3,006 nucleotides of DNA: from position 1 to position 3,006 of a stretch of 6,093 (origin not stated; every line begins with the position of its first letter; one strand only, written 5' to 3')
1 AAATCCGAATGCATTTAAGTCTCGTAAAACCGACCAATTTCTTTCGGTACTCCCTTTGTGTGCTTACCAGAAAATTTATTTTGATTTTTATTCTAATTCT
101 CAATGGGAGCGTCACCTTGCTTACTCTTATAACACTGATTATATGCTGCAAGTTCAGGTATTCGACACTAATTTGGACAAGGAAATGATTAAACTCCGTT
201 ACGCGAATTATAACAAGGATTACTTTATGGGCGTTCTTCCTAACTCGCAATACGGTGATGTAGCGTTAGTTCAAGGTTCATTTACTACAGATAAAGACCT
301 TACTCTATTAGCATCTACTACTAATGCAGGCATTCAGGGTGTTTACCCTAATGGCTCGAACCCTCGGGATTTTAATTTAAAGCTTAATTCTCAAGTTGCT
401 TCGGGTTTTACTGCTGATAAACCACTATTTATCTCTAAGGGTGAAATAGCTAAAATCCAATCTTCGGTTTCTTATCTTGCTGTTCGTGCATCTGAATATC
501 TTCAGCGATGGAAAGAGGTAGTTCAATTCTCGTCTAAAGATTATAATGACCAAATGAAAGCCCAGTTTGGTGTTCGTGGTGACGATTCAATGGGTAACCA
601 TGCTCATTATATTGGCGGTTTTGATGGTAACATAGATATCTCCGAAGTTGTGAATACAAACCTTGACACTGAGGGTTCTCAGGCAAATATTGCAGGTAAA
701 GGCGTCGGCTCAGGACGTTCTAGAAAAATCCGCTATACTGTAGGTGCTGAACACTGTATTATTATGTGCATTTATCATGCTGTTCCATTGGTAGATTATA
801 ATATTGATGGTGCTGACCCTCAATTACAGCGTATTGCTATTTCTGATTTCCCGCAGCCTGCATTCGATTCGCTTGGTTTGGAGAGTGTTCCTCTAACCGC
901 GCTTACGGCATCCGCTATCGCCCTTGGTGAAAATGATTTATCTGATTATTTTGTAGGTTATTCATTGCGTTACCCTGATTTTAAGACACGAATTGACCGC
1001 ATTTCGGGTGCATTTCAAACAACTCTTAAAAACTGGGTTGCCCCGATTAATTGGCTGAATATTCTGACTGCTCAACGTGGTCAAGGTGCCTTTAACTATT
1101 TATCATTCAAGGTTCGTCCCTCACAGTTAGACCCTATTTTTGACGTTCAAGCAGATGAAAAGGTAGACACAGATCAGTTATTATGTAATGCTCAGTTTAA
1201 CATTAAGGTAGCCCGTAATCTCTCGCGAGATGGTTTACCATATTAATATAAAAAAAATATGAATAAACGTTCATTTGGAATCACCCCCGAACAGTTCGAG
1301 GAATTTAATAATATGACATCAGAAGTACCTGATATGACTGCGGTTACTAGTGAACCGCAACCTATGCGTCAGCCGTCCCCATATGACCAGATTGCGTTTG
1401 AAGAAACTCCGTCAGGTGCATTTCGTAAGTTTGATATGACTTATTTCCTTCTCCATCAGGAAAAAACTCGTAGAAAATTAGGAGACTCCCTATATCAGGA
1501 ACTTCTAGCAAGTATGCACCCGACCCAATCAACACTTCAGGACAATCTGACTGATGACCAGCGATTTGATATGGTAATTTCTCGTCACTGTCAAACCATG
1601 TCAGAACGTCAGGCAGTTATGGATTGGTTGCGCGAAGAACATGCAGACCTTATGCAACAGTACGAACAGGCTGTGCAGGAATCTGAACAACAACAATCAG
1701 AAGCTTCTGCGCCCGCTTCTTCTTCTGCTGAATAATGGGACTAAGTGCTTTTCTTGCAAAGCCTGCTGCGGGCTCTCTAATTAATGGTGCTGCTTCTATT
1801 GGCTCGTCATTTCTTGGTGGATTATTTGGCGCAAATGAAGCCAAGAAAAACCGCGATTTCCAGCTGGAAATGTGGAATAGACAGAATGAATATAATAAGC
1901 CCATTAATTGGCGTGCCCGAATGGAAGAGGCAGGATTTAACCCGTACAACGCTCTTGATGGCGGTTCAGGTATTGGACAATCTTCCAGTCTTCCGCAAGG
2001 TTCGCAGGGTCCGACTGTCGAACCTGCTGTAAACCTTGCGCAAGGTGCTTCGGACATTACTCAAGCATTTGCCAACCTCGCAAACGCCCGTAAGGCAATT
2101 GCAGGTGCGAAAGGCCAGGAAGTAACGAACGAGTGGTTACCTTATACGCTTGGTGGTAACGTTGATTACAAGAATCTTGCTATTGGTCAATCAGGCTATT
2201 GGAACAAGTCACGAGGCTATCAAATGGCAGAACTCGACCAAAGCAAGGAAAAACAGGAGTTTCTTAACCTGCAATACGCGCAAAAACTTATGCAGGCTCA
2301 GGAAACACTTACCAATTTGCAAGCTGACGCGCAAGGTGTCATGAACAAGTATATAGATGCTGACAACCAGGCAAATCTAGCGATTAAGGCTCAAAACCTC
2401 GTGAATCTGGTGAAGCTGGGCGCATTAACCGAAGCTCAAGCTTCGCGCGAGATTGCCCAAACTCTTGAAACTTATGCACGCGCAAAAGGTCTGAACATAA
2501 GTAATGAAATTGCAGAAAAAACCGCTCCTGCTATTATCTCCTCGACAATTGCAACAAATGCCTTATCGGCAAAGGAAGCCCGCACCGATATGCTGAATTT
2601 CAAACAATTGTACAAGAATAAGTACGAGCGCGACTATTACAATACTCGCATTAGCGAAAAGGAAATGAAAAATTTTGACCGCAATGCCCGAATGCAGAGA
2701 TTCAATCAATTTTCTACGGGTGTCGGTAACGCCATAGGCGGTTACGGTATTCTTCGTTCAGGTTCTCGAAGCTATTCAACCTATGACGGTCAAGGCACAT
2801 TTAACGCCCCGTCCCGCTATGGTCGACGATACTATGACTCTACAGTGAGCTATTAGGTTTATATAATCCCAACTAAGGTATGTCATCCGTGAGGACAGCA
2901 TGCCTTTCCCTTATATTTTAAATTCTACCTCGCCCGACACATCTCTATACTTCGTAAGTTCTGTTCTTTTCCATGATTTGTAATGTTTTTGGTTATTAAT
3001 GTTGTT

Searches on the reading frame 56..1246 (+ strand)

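Call 4: search_protein_families(library=pfam, proteins=[window:56-1246:+], max_evalue=1)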
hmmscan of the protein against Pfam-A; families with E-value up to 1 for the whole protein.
window:56-1246:+ (396 aa): 2 families
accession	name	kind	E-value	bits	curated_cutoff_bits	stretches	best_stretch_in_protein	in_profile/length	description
PF02305.22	Phage_F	-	1.5e-11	44.3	25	1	3-389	136-493/501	Capsid protein (F protein)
PF03335.18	Phage_fiber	-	0.21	12.2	20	1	177-188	1-12/14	Phage tail fibre repeat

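Call 5: search_protein_families(library=phrogs, proteins=[window:56-1246:+], max_evalue=0.01)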
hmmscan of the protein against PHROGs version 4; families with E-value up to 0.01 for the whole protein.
window:56-1246:+ (396 aa): 1 family
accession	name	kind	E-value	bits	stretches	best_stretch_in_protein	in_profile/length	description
phrog_514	-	head and packaging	6.7e-39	134.9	1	3-395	150-513/531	major head protein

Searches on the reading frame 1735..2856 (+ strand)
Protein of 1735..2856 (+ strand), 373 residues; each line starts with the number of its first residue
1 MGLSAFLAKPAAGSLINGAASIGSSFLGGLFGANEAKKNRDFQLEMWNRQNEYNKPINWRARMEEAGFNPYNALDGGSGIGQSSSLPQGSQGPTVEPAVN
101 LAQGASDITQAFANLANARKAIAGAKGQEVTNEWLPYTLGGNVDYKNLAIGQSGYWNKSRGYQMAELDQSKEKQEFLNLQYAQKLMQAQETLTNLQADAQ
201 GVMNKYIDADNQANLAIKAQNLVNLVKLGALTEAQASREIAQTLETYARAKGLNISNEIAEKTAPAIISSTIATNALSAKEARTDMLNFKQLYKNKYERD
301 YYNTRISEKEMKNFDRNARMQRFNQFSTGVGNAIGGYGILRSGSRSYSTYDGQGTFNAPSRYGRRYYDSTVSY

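Call 4: search_protein_families(library=pfam, proteins=[window:1735-2856:+], max_evalue=1)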
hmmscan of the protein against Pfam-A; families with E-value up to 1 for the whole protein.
window:1735-2856:+ (373 aa): 0 families

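Call 5: search_protein_families(library=phrogs, proteins=[window:1735-2856:+], max_evalue=0.01)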
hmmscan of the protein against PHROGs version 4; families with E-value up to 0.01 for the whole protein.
window:1735-2856:+ (373 aa): 3 families
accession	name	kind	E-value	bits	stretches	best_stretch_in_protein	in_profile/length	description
phrog_8689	-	tail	3.8e-08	34.4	1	31-123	39-132/327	pilot protein for DNA ejection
phrog_31272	-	tail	2.6e-07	30.9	1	34-113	48-131/294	pilot protein for DNA ejection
phrog_35928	-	tail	0.0031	18.3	1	30-121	68-149/172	pilot protein for DNA ejection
